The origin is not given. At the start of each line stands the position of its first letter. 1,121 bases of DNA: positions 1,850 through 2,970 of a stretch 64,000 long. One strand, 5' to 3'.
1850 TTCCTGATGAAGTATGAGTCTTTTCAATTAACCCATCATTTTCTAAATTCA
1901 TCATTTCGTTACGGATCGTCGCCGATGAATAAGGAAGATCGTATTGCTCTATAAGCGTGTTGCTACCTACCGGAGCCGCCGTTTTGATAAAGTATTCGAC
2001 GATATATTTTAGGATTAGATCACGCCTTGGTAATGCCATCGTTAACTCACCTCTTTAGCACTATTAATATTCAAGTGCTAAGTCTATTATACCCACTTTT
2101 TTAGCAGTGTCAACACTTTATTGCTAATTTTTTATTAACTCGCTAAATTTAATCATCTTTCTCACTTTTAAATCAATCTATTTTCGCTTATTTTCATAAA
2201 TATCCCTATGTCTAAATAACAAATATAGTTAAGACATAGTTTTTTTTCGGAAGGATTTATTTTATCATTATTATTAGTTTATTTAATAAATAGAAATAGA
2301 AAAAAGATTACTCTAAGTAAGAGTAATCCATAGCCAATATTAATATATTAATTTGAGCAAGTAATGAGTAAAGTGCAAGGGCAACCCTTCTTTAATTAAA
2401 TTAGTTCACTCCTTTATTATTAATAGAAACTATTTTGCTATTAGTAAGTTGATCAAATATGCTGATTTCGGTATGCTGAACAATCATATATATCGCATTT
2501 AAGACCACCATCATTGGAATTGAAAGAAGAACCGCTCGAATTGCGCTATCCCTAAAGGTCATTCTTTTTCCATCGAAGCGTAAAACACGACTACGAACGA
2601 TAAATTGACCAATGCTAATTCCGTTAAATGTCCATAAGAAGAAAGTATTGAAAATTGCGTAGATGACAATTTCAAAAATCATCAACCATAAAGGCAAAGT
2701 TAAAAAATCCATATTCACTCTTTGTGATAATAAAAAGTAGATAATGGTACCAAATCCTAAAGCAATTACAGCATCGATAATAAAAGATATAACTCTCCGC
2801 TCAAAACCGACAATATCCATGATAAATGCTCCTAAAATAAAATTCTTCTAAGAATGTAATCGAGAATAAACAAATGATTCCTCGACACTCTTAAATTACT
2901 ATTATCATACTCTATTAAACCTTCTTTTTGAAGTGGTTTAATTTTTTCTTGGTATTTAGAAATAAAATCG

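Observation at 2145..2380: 236-bp perfectly identical non-coding module duplicated upstream of the two HrcA/CIRCE-controlled promoters (hrcA and clpB), 34.7 kb apart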

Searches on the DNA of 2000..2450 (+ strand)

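Call 8: search_rna_families(source=window, start=2000, end=2450, threshold=evalue, max_evalue=10)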
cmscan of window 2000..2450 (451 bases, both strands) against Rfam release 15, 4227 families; matches with E-value up to 10: 2.
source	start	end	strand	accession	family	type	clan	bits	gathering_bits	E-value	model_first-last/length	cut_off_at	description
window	2314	2420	+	RF01981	PCGEM1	Gene; lncRNA;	-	16.5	75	9.4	1-132/132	no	Prostate-specific transcript 1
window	2000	2066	-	RF01487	rliI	Gene; sRNA;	-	9.6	45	5.8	1-66/239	3'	Listeria sRNA rliI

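Call 30: search_dna_similar(query=window:2139-2400:+, collection=phages, mode=distant, max_evalue=0.001)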
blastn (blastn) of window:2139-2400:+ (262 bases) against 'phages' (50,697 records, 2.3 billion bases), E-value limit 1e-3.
No match.

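Call 31: search_dna_similar(query=window:2139-2400:+, collection=plasmids, mode=distant, max_evalue=0.001)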
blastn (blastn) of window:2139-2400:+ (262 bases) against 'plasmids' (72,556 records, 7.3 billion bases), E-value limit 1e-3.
No match.

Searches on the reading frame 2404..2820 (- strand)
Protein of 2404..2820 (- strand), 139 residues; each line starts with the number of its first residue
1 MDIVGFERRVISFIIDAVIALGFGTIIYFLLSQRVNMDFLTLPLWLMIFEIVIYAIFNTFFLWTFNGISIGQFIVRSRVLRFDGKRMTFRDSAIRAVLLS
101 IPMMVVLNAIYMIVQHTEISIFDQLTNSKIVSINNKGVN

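Call 36: find_encoding_contigs(protein=window:2404-2820:-, flank=3000, max_places=10)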
Protein window:2404-2820:- (139 aa): 6 contigs read that carry it; 2 places shown.
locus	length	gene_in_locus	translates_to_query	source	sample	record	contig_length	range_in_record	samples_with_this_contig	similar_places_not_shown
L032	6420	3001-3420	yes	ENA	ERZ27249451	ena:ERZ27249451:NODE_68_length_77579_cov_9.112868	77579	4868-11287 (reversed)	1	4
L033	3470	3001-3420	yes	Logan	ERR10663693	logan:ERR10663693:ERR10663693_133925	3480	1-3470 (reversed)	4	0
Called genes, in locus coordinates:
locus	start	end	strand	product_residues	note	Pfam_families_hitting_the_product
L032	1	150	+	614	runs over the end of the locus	PF00009:GTP_EFTU, PF00071:Ras (faint), PF03144:GTP_EFTU_D2 (weak), PF14492:EFG_III (faint), PF00679:EFG_C, PF06421:LepA_C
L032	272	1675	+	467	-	-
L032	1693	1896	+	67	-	-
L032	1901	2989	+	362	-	PF04055:Radical_SAM, PF06969:HemN_C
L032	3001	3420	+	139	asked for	PF06271:RDD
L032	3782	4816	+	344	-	PF01628:HrcA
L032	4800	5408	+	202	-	PF01025:GrpE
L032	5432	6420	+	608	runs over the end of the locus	PF00012:HSP70, PF06723:MreB_Mbl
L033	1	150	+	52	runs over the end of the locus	?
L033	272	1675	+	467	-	-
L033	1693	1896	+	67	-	-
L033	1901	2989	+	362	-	PF04055:Radical_SAM, PF06969:HemN_C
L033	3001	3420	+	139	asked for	PF06271:RDD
